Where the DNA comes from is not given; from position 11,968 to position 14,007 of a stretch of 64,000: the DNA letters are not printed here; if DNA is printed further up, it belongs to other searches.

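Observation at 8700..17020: Operon architecture: SBP - paralog C - permease - permease - paralog B with translational coupling, under a divergent GntR/HutC regulator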

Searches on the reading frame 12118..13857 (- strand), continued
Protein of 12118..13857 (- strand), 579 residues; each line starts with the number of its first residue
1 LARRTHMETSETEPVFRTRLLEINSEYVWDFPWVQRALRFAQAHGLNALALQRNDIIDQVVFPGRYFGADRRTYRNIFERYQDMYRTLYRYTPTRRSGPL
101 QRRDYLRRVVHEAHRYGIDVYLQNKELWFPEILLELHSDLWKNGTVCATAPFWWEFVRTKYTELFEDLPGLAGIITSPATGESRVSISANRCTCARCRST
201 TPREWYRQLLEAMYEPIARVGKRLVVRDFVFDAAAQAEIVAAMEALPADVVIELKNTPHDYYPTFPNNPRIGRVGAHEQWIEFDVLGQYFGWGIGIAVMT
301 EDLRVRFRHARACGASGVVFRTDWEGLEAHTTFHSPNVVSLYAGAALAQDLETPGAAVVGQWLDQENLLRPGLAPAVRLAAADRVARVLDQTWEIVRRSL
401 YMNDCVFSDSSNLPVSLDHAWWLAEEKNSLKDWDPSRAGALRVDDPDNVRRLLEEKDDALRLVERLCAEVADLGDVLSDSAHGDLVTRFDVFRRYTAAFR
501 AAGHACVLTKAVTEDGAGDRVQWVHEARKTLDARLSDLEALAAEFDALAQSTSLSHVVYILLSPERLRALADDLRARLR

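Call 70: search_protein_families(library=ncbifam, proteins=[L002:14975-15742:+, L007:17322-18086:+, L005:13446-14408:+, L002:15935-17125:+], max_evalue=1e-15)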
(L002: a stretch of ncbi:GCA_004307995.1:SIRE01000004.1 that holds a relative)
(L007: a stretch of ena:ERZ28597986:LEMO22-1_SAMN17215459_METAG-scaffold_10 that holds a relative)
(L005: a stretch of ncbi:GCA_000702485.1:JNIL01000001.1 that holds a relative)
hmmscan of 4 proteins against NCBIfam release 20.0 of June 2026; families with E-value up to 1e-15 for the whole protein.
L002:14975-15742:+ (255 aa): 193 families (the best 25 are shown)
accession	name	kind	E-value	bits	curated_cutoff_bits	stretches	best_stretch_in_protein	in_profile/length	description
NF005559.1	PRK07231.1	subfamily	2.2e-68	230.5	215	1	9-254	2-248/249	glucose 1-dehydrogenase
NF006070.0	PRK08213.1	subfamily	3.1e-65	220.3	279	1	3-255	4-258/259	gluconate 5-dehydrogenase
NF005390.0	PRK06935.1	equivalog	4.1e-65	219.7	369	1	3-252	7-254/258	2-dehydro-3-deoxy-D-gluconate 5-dehydrogenase KduD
TIGR01832.1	kduD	equivalog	5.4e-61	206.2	338.85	1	7-252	1-244/248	2-dehydro-3-deoxy-D-gluconate 5-dehydrogenase KduD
NF004791.0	PRK06138.1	equivalog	2.6e-60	203.8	312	1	8-255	2-251/252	SDR family oxidoreductase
NF005309.0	PRK06841.1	subfamily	2.9e-60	203.9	286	1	5-255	9-254/255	GolD/DthD family dehydrogenase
NF004818.0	PRK06172.1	equivalog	1.9e-58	197.8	336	1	8-254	4-251/253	SDR family oxidoreductase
NF005711.0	PRK07523.1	subfamily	4.6e-57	193.5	413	1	2-254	1-252/255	SDR family oxidoreductase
NF005983.0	PRK08085.1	equivalog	2.2e-56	191.3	408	1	4-253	2-250/254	gluconate 5-dehydrogenase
NF005873.0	PRK07814.1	equivalog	8.2e-56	189.3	346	1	4-253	3-251/263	SDR family oxidoreductase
NF004774.0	PRK06114.1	equivalog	5.8e-55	186.4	360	1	2-252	7-258/262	SDR family oxidoreductase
NF004198.0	PRK05653.1-3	equivalog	9.3e-55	185.8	296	1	9-254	5-247/248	3-oxoacyl-ACP reductase FabG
NF005469.0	PRK07063.1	equivalog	2.3e-54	184.6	306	1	9-254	5-255/260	SDR family oxidoreductase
TIGR01830.1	3oxo_ACP_reduc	equivalog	2.4e-54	184.6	297.75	1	14-252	1-237/239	3-oxoacyl-[acyl-carrier-protein] reductase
NF009466.0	PRK12826.1-2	subfamily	2.9e-54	184.1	222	1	10-254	2-245/248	3-oxoacyl-ACP reductase FabG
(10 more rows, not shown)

L007:17322-18086:+ (254 aa): 178 families (the best 25 are shown)
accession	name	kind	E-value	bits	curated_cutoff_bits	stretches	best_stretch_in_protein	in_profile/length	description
NF005559.1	PRK07231.1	subfamily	2.6e-61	207.3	215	1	8-253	2-248/249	glucose 1-dehydrogenase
NF005390.0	PRK06935.1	equivalog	2.3e-59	200.8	369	1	3-251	8-254/258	2-dehydro-3-deoxy-D-gluconate 5-dehydrogenase KduD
NF006070.0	PRK08213.1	subfamily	2.3e-58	197.7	279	1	3-254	5-258/259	gluconate 5-dehydrogenase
TIGR01832.1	kduD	equivalog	5.3e-56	189.9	338.85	1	6-251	1-244/248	2-dehydro-3-deoxy-D-gluconate 5-dehydrogenase KduD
NF005983.0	PRK08085.1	equivalog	7.5e-56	189.6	408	1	3-252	2-250/254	gluconate 5-dehydrogenase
NF005309.0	PRK06841.1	subfamily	4.8e-54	183.5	286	1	4-254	9-254/255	GolD/DthD family dehydrogenase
NF004778.0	PRK06124.1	equivalog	1.4e-53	181.9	303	1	2-253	3-253/256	SDR family oxidoreductase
NF005488.0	PRK07097.1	equivalog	5e-53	179.9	369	1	3-251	3-256/266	gluconate 5-dehydrogenase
NF004791.0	PRK06138.1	equivalog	3.1e-51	174.1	312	1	7-254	2-251/252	SDR family oxidoreductase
TIGR01830.1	3oxo_ACP_reduc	equivalog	1.6e-50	172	297.75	1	13-251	1-237/239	3-oxoacyl-[acyl-carrier-protein] reductase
NF006528.0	PRK08993.1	subfamily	1.9e-50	171.7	430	1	2-251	2-249/253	2-dehydro-3-deoxy-D-gluconate 5-dehydrogenase KduD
NF009466.0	PRK12826.1-2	subfamily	2e-50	171.6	222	1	11-253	4-245/248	3-oxoacyl-ACP reductase FabG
NF004197.0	PRK05653.1-1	equivalog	5.1e-49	167.2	332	1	7-252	4-246/249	3-oxoacyl-ACP reductase FabG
NF004198.0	PRK05653.1-3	equivalog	6e-49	166.7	296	1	8-253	5-247/248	3-oxoacyl-ACP reductase FabG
NF005711.0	PRK07523.1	subfamily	6e-48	163.7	413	1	2-253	2-252/255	SDR family oxidoreductase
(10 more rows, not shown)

L005:13446-14408:+ (320 aa): 14 families
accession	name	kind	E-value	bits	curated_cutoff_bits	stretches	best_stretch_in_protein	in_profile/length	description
NF041369.1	Dhydh_Halo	equivalog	1.1e-54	185.8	400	1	23-314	17-304/305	D-2-hydroxyacid dehydrogenase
NF005069.0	PRK06487.1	equivalog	2.7e-36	125.2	448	1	25-311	25-317/320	2-hydroxyacid dehydrogenase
TIGR01327.1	PGDH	equivalog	2.3e-35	122.4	454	1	57-314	53-310/525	phosphoglycerate dehydrogenase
NF009714.1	PRK13243.1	equivalog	3.4e-35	121.9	455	1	58-316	59-324/332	glyoxylate reductase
NF011938.0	PRK15409.1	equivalog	2.7e-31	108.8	492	1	58-313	58-317/324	glyoxylate/hydroxypyruvate reductase GhrB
NF006263.0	PRK08410.1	equivalog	5.7e-29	101.5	389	1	58-308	55-310/311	D-2-hydroxyacid dehydrogenase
NF005027.0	PRK06436.1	equivalog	4.8e-28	98.1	261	1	66-315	49-289/303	2-hydroxyacid dehydrogenase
NF005387.0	PRK06932.1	equivalog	3.5e-27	95.2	492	1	58-306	57-311/314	2-hydroxyacid dehydrogenase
NF008759.0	PRK11790.1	equivalog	9.3e-27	93.7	404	1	102-288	112-300/410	phosphoglycerate dehydrogenase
NF012013.0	PRK15469.1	equivalog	2e-26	92.7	403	1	48-320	39-312/312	glyoxylate/hydroxypyruvate reductase GhrA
NF005750.0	PRK07574.1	equivalog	2.1e-24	86.3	329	1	42-311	90-363/386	NAD-dependent formate dehydrogenase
NF000492.1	vanH_gen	exception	1.2e-21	77.2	540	1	104-262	103-255/312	D-lactate dehydrogenase VanH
NF000128.1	vanH-Sc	exception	8.4e-19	67.9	650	1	104-262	123-275/337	D-lactate dehydrogenase VanH-Sc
NF000004.1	vanH-D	exception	5.7e-17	61.8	550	1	104-262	109-261/323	D-lactate dehydrogenase VanH-D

L002:15935-17125:+ (396 aa): 3 families
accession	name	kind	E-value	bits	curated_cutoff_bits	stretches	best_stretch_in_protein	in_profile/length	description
NF040821.1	dipep_PepQ_Arch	equivalog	1.4e-29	103.2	630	1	6-387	1-339/346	Xaa-Pro dipeptidase PepQ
NF007310.0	PRK09795.1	equivalog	1.9e-22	79.6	393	1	129-390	118-352/361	aminopeptidase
NF038259.1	ectoine_DoeA_2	exception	6.9e-16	57.9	575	0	3-179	13-194/386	ectoine hydrolase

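Call 76: search_protein_families(library=pfam, proteins=[L001:2-439:-], max_evalue=0.01)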
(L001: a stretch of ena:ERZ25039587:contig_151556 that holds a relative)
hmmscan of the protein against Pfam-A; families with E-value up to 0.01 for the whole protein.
L001:2-439:- (146 aa): 0 families

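Call 82: fold_search(model_id=the predicted structure, library=pdb)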
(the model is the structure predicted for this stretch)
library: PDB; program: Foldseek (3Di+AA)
matches with E <= 10: 951; with E <= 0.001: 78
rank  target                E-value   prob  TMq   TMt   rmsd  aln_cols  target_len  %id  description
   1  1gql_A                5.0e-13  1.00  0.57  0.48   7.5       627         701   13  Structure of Pseudomonas cellulosa alpha-D-glucuronidase complexed with glucuronic acid and xylotriose (released 2002-09-26)
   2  1k9d                  6.5e-13  1.00  0.56  0.50   6.7       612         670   12  The 1.7 A crystal structure of alpha-D-glucuronidase, a family-67 glycoside hydrolase from Bacillus stearothermophilus T (released 2002-10-29)
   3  1h41_B                7.7e-13  1.00  0.54  0.46   7.3       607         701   13  Pseudomonas cellulosa E292A alpha-D-glucuronidase mutant complexed with aldotriuronic acid (released 2003-05-01)
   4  1h41_A                8.8e-13  1.00  0.54  0.46   6.6       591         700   12  Pseudomonas cellulosa E292A alpha-D-glucuronidase mutant complexed with aldotriuronic acid (released 2003-05-01)
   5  1gql_B                1.2e-12  1.00  0.58  0.49   7.3       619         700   13  Structure of Pseudomonas cellulosa alpha-D-glucuronidase complexed with glucuronic acid and xylotriose (released 2002-09-26)
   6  1l8n_A                1.7e-12  1.00  0.57  0.50   6.6       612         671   12  The 1.5A crystal structure of alpha-D-glucuronidase from Bacillus stearothermophilus T-1, complexed with 4-O-methyl-gl (released 2003-03-21)
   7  1mqr                  1.9e-12  1.00  0.55  0.48   6.9       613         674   12  THE CRYSTAL STRUCTURE OF ALPHA-D-GLUCURONIDASE (E386Q) FROM BACILLUS STEAROTHERMOPHILUS T-6 (released 2003-09-17)
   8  1gqi_A                2.6e-12  1.00  0.57  0.48   6.5       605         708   13  Structure of Pseudomonas cellulosa alpha-D-glucuronidase (released 2002-09-26)
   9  1k9e                  2.7e-12  1.00  0.54  0.48   6.9       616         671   12  Crystal structure of a mutated family-67 alpha-D-glucuronidase (E285N) from Bacillus stearothermophilus T-6, complexed w (released 2002-10-29)
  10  1mqq                  4.5e-12  1.00  0.57  0.50   6.8       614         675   12  THE CRYSTAL STRUCTURE OF ALPHA-D-GLUCURONIDASE FROM BACILLUS STEAROTHERMOPHILUS T-1 COMPLEXED WITH GLUCURONIC ACID (released 2003-09-17)
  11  1mqp                  8.5e-12  1.00  0.54  0.48   7.1       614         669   11  THE CRYSTAL STRUCTURE OF ALPHA-D-GLUCURONIDASE FROM BACILLUS STEAROTHERMOPHILUS T-6 (released 2003-09-23)
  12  6hze_A                8.6e-11  1.00  0.58  0.42   6.8       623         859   10  BP0997, GH138 enzyme targeting pectin rhamnogalacturonan II (released 2019-03-20)
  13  6hze_B                2.0e-10  1.00  0.57  0.41   6.7       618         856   10  BP0997, GH138 enzyme targeting pectin rhamnogalacturonan II (released 2019-03-20)
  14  5a6b_B                1.7e-07  1.00  0.43  0.41   9.3       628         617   10  GH20C, Beta-hexosaminidase from Streptococcus pneumoniae in complex with PUGNAc (released 2015-09-23)
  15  5a6j_A                7.3e-07  1.00  0.42  0.40   9.8       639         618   10  GH20C, Beta-hexosaminidase from Streptococcus pneumoniae (released 2015-09-23)
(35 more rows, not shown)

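Call 88: search_protein_representatives(alignment_id=A2)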
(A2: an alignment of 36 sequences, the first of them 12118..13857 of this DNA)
Query: 36 sequences, 571 profile positions. Proteins with E-value up to 0.001 (for the whole library): 881; up to 1e-10: 574; up to 1e-30: 154. The best 150 are listed.
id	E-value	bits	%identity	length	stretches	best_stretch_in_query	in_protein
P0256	1.8e-250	848.8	-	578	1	2-564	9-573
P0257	1.1e-206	704.3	-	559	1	26-563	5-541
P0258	1.7e-199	680.6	-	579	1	1-567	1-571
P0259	9.7e-199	678.0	-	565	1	5-565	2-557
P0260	1.0e-186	638.3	-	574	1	4-568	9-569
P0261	6.1e-173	592.9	-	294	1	1-294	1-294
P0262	4.7e-171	586.6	-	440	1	112-428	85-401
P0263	7.7e-169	579.3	-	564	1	4-566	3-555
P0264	1.7e-165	568.3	-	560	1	2-564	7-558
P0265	3.6e-164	563.9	-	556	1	3-566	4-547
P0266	1.0e-162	559.1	-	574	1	7-565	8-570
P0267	3.1e-160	550.9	-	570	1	4-566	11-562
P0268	1.4e-156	538.8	-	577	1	3-565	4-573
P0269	2.4e-156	538.1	-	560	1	2-565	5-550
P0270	3.8e-154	530.8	-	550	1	4-559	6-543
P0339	1.1e-46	175.9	-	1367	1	68-531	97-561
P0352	2.4e-41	158.4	-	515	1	90-525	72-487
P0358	4.9e-40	154.1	-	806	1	72-521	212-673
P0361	9.1e-40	153.2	-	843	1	89-538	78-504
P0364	3.5e-39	151.2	-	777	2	78-353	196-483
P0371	1.4e-37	146.0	-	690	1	88-505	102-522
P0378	4.5e-36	141.0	-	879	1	100-535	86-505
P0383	9.2e-35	136.6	-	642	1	134-519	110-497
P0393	1.5e-32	129.4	-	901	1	94-505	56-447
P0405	2.5e-31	125.3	-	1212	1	89-505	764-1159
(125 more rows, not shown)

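Call 89: search_protein_families(library=pfam, proteins=[P0339, P0358, P0361, P0364, P0371, P0378, P0352, P0383, P0393, P0405], max_evalue=0.001)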
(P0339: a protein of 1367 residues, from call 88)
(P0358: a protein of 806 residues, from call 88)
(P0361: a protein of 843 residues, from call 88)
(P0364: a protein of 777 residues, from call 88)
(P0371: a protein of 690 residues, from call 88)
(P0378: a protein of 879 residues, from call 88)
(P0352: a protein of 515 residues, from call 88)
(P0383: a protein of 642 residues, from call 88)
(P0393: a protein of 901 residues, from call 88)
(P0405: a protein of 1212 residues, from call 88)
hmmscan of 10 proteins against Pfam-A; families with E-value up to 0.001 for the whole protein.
P0339 (1367 aa): 5 families
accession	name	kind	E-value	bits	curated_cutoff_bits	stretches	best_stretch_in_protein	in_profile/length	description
PF12715.13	Abhydrolase_7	-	6.1e-10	39.3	21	1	721-913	39-249/388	Abhydrolase family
PF22244.2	GCE_fung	-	1.7e-09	38.3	27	1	869-919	83-135/231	Glucuronyl esterase, fungi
PF05448.18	AXE1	-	1.7e-09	37.3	21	1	785-918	72-205/321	Acetyl xylan esterase (AXE1)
PF00326.27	Peptidase_S9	-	0.00014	21.8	22.6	1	862-916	37-92/213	Prolyl oligopeptidase family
PF02129.25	Peptidase_S15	-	0.00051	20.3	23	0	783-935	6-143/262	X-Pro dipeptidyl-peptidase (S15 family)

P0358 (806 aa): 2 families
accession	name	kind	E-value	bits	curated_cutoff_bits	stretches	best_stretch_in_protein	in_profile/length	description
PF03648.19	Glyco_hydro_67N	-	0.00014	22.5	24.3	1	18-121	31-120/120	Glycosyl hydrolase family 67 N-terminus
PF16126.11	DUF4838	-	0.0008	19.1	26.6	0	166-353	40-163/325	Domain of unknown function (DUF4838)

P0361 (843 aa): 2 families
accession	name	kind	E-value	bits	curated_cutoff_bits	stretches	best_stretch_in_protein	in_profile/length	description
PF00701.28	DHDPS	-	3.7e-34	118.2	22.1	1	554-818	3-266/289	Dihydrodipicolinate synthetase family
PF07488.18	Glyco_hydro_67M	-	8.8e-06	25.4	23.5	1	84-259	93-271/326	Glycosyl hydrolase family 67 middle domain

P0364 (777 aa): 0 families

P0371 (690 aa): 1 family
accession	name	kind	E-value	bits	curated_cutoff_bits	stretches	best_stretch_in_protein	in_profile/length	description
PF07477.17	Glyco_hydro_67C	-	0.00022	21.3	27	0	451-515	150-214/223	Glycosyl hydrolase family 67 C-terminus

P0378 (879 aa): 6 families
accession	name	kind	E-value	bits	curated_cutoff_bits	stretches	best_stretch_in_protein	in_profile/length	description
PF13570.13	Beta-prop_ACSF4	-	3.1e-24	86.4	133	1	599-839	61-298/329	Beta-alanine-activating enzyme, beta-propeller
PF25292.1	Beta-prop_CGLA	-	1.9e-20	74.1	26.8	2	591-664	36-108/316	Lambda-carrageenase beta-propeller domain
PF13360.13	PQQ_2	-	1.8e-16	60.9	27.6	1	557-736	1-170/233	Outer membrane protein assembly factor BamB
PF13517.12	FG-GAP_3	-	2.2e-05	25.4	26.9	0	543-603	1-60/61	FG-GAP-like repeat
PF14783.12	BBS2_Mid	-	0.00019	21.9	27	0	593-631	6-43/108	Ciliary BBSome complex subunit 2, middle region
PF01839.29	FG-GAP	-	0.00025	21.3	22.1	0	590-618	6-32/37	FG-GAP repeat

P0352 (515 aa): 1 family
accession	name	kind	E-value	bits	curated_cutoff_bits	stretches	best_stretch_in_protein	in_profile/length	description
PF07488.18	Glyco_hydro_67M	-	5.4e-07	29.4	23.5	1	65-263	81-283/326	Glycosyl hydrolase family 67 middle domain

P0383 (642 aa): 1 family
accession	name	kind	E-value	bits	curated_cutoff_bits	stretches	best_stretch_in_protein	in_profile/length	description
PF07477.17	Glyco_hydro_67C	-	9.1e-06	25.8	27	0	304-373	5-72/223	Glycosyl hydrolase family 67 C-terminus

P0393 (901 aa): 6 families
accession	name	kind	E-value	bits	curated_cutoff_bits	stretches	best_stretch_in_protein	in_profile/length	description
PF13570.13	Beta-prop_ACSF4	-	3.1e-42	145.6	133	1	519-877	16-328/329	Beta-alanine-activating enzyme, beta-propeller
PF25292.1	Beta-prop_CGLA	-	4.1e-28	99.2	26.8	3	610-650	37-78/316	Lambda-carrageenase beta-propeller domain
PF13360.13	PQQ_2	-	2.2e-18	67.2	27.6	2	581-753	2-145/233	Outer membrane protein assembly factor BamB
PF13517.12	FG-GAP_3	-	4.4e-16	59.7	26.9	1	818-866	10-61/61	FG-GAP-like repeat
PF01839.29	FG-GAP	-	5.8e-10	39.3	22.1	1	850-876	4-37/37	FG-GAP repeat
PF14783.12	BBS2_Mid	-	5e-06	27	27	0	852-877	3-28/108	Ciliary BBSome complex subunit 2, middle region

P0405 (1212 aa): 2 families
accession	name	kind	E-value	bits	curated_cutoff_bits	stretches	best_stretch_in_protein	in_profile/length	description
PF07944.18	Beta-AFase-like_GH127_cat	-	8.7e-08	32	24.9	1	523-669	64-209/376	Beta-L-arabinofuranosidase, GH127 catalytic domain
PF19501.5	PcRGLX_1st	-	3.5e-07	30.4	22.1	1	18-64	17-64/83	PcRGLX-like N-terminal RIFT barrel domain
